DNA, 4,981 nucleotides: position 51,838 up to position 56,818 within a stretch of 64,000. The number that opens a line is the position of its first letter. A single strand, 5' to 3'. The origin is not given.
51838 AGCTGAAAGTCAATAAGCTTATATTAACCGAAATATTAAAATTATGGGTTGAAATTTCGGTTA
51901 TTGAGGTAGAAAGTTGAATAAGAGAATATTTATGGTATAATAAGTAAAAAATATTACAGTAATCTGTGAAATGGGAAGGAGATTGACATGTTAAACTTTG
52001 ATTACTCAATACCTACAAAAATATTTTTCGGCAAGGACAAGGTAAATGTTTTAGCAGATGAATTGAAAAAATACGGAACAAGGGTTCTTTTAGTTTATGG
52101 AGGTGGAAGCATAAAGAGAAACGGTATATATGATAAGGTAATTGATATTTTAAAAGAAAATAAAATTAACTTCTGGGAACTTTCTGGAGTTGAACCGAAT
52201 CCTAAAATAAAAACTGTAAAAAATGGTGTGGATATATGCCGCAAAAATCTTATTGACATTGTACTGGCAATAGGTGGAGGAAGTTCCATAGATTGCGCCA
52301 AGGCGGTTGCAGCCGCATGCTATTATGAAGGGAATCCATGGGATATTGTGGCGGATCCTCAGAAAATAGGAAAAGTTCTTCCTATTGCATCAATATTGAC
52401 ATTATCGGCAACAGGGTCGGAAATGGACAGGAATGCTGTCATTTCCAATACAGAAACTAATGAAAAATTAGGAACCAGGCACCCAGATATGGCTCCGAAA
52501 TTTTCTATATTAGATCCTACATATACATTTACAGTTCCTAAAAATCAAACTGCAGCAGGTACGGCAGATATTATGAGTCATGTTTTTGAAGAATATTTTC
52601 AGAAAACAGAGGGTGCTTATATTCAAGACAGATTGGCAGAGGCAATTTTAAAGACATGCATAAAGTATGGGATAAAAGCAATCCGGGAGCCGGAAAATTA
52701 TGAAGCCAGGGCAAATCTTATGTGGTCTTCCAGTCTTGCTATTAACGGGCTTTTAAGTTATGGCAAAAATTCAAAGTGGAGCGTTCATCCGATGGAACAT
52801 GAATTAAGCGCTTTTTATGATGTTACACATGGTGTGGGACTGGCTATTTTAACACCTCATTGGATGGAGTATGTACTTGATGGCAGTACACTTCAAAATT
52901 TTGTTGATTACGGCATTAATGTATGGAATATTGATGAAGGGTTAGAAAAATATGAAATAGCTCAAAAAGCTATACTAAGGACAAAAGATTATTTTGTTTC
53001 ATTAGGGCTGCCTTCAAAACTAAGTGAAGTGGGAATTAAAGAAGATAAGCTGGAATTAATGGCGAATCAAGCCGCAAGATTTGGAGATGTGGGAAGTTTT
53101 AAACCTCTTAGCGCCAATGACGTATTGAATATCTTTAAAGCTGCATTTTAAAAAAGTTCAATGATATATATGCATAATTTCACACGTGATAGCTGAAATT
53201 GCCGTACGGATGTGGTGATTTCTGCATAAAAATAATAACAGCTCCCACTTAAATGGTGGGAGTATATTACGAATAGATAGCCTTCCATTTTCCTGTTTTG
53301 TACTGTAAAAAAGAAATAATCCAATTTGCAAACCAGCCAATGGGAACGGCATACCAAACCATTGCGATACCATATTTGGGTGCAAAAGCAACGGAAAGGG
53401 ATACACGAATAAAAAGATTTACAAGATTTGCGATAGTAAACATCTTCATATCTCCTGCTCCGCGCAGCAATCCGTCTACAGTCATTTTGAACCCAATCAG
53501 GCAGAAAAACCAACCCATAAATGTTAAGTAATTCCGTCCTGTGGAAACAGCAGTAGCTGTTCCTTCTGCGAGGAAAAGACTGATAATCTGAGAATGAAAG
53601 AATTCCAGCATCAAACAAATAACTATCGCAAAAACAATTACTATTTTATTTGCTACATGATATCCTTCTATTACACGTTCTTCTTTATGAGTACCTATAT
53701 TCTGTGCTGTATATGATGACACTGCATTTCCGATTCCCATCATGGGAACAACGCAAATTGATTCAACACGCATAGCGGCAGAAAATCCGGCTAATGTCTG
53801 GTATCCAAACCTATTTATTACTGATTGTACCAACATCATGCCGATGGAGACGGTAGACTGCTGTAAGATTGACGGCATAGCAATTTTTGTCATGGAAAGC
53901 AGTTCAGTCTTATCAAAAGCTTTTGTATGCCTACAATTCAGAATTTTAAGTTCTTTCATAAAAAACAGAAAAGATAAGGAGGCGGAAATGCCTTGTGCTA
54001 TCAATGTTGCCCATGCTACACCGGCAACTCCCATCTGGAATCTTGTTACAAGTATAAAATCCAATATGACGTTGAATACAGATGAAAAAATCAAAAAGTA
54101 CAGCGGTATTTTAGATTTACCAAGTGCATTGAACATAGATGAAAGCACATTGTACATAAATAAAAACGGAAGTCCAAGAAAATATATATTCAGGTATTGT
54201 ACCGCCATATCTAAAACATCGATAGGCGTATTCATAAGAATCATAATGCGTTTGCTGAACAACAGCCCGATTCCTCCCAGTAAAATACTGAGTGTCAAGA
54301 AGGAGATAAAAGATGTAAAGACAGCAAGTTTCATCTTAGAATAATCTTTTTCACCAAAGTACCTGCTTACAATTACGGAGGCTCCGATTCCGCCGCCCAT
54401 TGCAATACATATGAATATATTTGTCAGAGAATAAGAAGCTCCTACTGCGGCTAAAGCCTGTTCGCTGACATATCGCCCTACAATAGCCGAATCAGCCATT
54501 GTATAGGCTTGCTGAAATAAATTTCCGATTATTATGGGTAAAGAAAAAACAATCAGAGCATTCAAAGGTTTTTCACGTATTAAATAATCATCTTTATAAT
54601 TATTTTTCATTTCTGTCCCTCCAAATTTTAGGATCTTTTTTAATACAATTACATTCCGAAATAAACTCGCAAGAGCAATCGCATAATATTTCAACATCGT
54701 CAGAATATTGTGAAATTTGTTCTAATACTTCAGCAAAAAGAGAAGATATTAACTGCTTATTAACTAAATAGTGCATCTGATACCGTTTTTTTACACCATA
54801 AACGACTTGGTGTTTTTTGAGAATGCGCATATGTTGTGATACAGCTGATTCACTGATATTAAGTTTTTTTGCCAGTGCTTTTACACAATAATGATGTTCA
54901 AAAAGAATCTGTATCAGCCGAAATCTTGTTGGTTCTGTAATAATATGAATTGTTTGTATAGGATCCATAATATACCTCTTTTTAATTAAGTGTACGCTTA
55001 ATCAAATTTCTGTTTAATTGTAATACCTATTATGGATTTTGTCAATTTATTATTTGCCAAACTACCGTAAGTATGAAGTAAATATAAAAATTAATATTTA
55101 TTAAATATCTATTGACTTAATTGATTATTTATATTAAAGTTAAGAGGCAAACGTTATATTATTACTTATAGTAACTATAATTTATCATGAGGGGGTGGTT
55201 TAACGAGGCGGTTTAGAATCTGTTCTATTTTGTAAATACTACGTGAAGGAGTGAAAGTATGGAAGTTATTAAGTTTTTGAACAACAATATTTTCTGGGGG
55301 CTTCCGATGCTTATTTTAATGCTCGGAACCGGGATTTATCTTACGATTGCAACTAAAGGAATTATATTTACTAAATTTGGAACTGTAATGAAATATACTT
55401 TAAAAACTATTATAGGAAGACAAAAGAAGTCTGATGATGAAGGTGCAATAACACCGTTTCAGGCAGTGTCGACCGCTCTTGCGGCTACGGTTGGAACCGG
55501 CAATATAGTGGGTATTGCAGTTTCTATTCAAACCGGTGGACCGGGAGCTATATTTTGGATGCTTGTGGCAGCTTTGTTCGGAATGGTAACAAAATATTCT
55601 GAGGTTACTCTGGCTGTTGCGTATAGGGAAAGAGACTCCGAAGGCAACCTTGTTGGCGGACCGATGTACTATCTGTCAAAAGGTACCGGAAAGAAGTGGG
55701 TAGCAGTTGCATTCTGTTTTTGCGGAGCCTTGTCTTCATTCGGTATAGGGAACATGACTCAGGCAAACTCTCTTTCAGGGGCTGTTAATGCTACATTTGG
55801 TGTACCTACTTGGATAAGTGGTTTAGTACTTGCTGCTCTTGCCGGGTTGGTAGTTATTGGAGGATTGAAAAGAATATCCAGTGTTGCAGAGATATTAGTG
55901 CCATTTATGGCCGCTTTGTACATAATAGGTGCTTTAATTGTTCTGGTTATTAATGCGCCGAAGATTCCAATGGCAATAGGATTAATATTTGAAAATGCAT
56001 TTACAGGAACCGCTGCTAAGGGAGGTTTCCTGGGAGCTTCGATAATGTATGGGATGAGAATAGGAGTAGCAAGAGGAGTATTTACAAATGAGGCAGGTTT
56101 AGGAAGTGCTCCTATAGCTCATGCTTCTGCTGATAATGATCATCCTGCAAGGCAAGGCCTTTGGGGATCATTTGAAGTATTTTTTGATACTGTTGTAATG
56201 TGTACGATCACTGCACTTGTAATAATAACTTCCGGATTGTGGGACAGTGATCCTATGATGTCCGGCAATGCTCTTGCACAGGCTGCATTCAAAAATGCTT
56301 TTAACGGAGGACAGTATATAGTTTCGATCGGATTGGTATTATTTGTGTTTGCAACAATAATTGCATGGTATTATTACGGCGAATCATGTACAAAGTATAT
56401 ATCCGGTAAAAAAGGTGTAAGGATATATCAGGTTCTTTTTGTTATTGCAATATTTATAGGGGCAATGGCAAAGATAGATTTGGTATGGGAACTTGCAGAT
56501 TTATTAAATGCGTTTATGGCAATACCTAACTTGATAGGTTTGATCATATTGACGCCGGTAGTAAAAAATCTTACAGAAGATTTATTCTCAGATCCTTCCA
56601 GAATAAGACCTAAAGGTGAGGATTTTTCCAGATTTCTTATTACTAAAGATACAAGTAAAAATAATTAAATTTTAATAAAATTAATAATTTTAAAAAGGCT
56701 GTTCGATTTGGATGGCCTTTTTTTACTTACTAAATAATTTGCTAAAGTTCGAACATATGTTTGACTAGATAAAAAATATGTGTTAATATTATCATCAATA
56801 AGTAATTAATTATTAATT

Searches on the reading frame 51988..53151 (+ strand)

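Call 25: search_protein_families(library=ncbifam, proteins=[window:51988-53151:+], max_evalue=1e-10)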
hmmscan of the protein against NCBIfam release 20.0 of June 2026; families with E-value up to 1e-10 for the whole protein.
window:51988-53151:+ (387 aa): 14 families
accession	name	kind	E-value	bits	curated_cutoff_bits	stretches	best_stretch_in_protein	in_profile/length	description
NF011717.0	PRK15138.1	equivalog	4e-94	315.8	645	1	1-382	1-382/387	alcohol dehydrogenase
TIGR02638.1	lactal_redase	equivalog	6e-50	170.1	523.15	1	9-363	7-358/379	lactaldehyde reductase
NF007911.0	PRK10624.1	equivalog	6.4e-49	166.9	537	1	12-386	11-381/382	lactaldehyde reductase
NF053866.1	CholDhdGbsBBac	equivalog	6.6e-48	163.3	550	1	6-387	12-391/392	choline dehydrogenase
NF041833.1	Fe_ADH_ErcA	equivalog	7.3e-46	157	550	1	11-386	10-381/382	alcohol dehydrogenase-like regulatory protein ErcA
NF058672.1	4HyButDHCUPNE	equivalog_domain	5.7e-44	150.8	500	1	10-363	8-353/378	4-hydroxybutyrate dehydrogenase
NF010378.0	PRK13805.1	equivalog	5.4e-38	130.4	951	1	7-296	460-757/872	bifunctional acetaldehyde-CoA/alcohol dehydrogenase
NF007363.0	PRK09860.1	equivalog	7.1e-37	127.4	581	1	6-386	6-382/383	L-threonine dehydrogenase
NF050025.1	SulfAcetaldRedSarD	equivalog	7.1e-31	107.4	700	1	4-363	3-359/385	sulfoacetaldehyde reductase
TIGR03405.1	Phn_Fe-ADH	equivalog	3.2e-25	88.7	423.7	1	8-362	3-343/355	iron-containing alcohol dehydrogenase PsrA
NF011998.0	PRK15454.1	equivalog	5.3e-22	78.1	556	1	6-359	24-366/395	ethanolamine utilization ethanol dehydrogenase EutG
TIGR04266.1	NDMA_methanol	equivalog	3.2e-20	72.3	625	1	15-298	22-305/420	NDMA-dependent methanol dehydrogenase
NF041822.1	daptide_DH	equivalog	5e-12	45.4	300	1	88-299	54-277/363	daptide-type RiPP biosynthesis dehydogenase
NF006941.0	PRK09423.1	subfamily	2.1e-11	43.3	336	0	7-111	6-107/367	glycerol dehydrogenase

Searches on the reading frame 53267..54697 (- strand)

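Call 25: search_protein_families(library=ncbifam, proteins=[window:53267-54697:-], max_evalue=1e-10)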
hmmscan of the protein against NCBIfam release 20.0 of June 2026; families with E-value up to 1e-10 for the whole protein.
window:53267-54697:- (476 aa): 10 families
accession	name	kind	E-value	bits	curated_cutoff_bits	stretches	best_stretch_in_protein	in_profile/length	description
TIGR00797.1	matE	subfamily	5.3e-68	229.7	147.4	1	54-448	1-396/396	MATE family efflux transporter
NF041801.1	MATE_SolL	equivalog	4e-39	134.7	780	1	35-472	9-452/458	solanimycin export family MATE transporter SolL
NF000131.1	MATE_multi_MepA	equivalog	1.1e-25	90.8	850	1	40-449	10-417/451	multidrug efflux MATE transporter MepA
NF007130.1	PRK09575.1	equivalog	1e-24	87.6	445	1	50-459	10-420/435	MATE family efflux transporter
NF000217.1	MATE_multi_FepA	equivalog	6e-22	78.3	900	1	51-456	20-425/443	multidrug efflux MATE transporter FepA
NF052396.1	MATE_WgkD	equivalog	2.2e-21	76.3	510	1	51-452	8-409/428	tryglysin-associated MATE efflux transporter WgkD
NF007690.0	PRK10367.1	equivalog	1e-12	47.7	409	1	47-418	10-381/441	MATE family efflux transporter DinF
NF007562.1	PRK10189.1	equivalog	1e-11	44.3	465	0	51-336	32-326/470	EmmdR/YeeO family multidrug/toxin efflux MATE transporter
NF045539.1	MATE_efflux1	equivalog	2e-11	43.7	350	1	119-429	71-375/411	MATE family Na+-driven efflux transporter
TIGR02900.1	spore_V_B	equivalog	4.9e-11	42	372.3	0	10-282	192-465/488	stage V sporulation protein B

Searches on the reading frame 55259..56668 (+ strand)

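Call 25: search_protein_families(library=ncbifam, proteins=[window:55259-56668:+], max_evalue=1e-10)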
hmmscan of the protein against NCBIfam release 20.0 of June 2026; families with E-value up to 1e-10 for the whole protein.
window:55259-56668:+ (469 aa): 1 family
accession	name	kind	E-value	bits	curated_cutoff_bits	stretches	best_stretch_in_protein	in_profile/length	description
TIGR00835.1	agcS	subfamily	1.5e-151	505.1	272.65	1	13-441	1-423/424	amino acid carrier protein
